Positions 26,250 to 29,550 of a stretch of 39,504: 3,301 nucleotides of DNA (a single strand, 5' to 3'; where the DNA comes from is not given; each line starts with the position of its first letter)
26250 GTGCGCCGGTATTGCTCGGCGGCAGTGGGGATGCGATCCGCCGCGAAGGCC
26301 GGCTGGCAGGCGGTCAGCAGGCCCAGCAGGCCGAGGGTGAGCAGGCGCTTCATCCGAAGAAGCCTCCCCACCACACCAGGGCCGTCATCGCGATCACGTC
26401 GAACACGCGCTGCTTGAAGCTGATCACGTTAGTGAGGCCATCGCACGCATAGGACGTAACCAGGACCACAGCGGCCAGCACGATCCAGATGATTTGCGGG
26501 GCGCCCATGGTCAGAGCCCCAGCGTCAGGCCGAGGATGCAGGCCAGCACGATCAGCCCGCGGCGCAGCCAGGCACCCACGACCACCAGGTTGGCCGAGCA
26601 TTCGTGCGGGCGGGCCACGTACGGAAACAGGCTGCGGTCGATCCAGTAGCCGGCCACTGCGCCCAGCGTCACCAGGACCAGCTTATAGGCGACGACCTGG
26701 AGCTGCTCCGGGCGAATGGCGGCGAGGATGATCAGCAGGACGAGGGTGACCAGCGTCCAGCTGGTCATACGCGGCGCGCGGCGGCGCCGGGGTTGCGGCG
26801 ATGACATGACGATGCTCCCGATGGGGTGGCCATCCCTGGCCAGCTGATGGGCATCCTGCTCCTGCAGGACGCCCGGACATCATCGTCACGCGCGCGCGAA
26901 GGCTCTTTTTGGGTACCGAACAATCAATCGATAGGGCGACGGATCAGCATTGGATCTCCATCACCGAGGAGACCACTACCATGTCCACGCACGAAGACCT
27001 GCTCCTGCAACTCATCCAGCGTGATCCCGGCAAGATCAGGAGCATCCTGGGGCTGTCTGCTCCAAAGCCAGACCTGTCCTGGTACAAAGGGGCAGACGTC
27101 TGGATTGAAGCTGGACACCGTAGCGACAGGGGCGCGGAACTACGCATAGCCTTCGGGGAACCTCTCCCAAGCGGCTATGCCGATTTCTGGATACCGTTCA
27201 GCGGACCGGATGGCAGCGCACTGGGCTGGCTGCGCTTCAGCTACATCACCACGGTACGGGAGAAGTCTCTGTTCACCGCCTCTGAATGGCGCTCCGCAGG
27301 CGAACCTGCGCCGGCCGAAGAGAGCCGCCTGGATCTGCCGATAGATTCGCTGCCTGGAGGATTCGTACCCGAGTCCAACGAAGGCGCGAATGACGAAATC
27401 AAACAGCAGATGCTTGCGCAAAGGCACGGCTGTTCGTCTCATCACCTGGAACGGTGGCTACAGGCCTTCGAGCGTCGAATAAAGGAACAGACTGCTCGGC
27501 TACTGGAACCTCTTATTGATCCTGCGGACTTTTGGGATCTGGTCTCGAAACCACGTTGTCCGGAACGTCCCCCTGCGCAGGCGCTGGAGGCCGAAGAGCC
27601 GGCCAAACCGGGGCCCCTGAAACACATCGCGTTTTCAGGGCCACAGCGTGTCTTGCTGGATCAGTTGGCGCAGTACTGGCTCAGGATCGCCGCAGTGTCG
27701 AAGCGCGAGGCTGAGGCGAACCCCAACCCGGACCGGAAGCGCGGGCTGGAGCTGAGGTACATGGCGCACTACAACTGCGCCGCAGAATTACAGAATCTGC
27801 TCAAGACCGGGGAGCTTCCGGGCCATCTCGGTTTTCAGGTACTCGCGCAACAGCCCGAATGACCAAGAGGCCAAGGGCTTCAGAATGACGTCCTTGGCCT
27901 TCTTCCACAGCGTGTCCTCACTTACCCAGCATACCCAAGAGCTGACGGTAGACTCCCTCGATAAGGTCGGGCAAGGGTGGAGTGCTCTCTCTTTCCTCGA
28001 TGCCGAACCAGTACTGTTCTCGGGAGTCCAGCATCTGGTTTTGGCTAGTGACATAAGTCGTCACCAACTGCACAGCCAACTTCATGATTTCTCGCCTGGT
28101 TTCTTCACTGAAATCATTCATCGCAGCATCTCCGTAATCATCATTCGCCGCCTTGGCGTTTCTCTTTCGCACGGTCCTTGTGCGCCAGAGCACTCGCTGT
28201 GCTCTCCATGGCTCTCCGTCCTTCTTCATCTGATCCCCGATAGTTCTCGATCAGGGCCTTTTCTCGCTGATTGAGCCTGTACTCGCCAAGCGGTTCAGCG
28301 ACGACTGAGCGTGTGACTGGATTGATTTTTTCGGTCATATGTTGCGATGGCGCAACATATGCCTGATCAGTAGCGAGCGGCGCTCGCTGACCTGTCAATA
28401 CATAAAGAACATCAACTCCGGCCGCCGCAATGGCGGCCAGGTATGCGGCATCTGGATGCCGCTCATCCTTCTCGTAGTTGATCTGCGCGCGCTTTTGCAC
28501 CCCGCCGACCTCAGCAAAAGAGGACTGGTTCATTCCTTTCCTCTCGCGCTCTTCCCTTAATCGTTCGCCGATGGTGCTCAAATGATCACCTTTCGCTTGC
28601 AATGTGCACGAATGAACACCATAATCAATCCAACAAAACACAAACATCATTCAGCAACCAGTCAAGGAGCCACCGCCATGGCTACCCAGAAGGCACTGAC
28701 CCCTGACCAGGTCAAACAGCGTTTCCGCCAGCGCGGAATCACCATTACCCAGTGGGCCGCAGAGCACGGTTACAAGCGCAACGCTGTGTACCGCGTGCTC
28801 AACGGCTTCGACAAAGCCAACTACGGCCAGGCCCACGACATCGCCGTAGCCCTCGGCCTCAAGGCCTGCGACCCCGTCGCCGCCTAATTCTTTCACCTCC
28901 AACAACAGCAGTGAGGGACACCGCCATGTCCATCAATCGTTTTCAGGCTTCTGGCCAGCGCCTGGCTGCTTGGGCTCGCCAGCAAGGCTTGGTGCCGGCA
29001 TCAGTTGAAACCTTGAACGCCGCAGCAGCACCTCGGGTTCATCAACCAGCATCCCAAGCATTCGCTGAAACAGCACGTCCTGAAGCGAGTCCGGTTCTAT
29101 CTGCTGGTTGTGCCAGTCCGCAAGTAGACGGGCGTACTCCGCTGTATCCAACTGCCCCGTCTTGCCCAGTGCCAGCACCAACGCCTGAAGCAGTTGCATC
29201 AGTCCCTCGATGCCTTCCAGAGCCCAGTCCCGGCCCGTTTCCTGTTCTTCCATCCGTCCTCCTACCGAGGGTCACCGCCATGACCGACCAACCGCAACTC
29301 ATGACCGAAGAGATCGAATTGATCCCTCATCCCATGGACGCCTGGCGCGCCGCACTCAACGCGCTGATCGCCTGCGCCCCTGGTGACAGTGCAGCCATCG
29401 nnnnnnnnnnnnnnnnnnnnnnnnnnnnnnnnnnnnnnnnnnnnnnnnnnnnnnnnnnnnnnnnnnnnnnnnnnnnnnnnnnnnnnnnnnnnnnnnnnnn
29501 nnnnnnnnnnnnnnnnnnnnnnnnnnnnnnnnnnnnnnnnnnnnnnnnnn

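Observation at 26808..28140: Unrecognisable 293-aa cargo gene plus a repressor-coupled 67-aa ORF in the lysogeny control region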

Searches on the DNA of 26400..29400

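Call 125: search_rna_families(source=window, start=26400, end=29400, threshold=evalue, max_evalue=1)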
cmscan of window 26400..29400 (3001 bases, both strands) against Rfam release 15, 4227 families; matches with E-value up to 1: 1.
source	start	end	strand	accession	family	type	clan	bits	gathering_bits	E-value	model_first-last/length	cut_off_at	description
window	26823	26869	+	RF02404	P33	Gene; sRNA;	-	19.5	45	0.75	71-117/160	no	Pseudomonas sRNA P33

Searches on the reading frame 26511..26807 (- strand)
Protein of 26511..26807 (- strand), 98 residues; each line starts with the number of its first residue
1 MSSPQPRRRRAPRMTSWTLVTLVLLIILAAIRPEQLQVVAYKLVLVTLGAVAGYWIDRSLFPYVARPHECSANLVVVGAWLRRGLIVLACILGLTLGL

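Call 7: search_protein_families(library=pfam, proteins=[window:26511-26807:-], max_evalue=1)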
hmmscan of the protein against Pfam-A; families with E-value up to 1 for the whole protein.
window:26511-26807:- (98 aa): 1 family
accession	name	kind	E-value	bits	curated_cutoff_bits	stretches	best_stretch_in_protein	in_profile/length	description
PF13272.11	Holin_2-3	-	3.7e-21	75.8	27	2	14-69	1-55/106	Putative 2/3 transmembrane domain holin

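Call 8: search_protein_families(library=phrogs, proteins=[window:26511-26807:-], max_evalue=1)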
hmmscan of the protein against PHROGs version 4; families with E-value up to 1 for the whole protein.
window:26511-26807:- (98 aa): 2 families
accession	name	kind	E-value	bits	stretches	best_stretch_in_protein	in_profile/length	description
phrog_1528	-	lysis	6.7e-36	123.6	1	4-98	6-116/116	holin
phrog_33481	-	unknown function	0.08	14.2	1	11-61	21-70/72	-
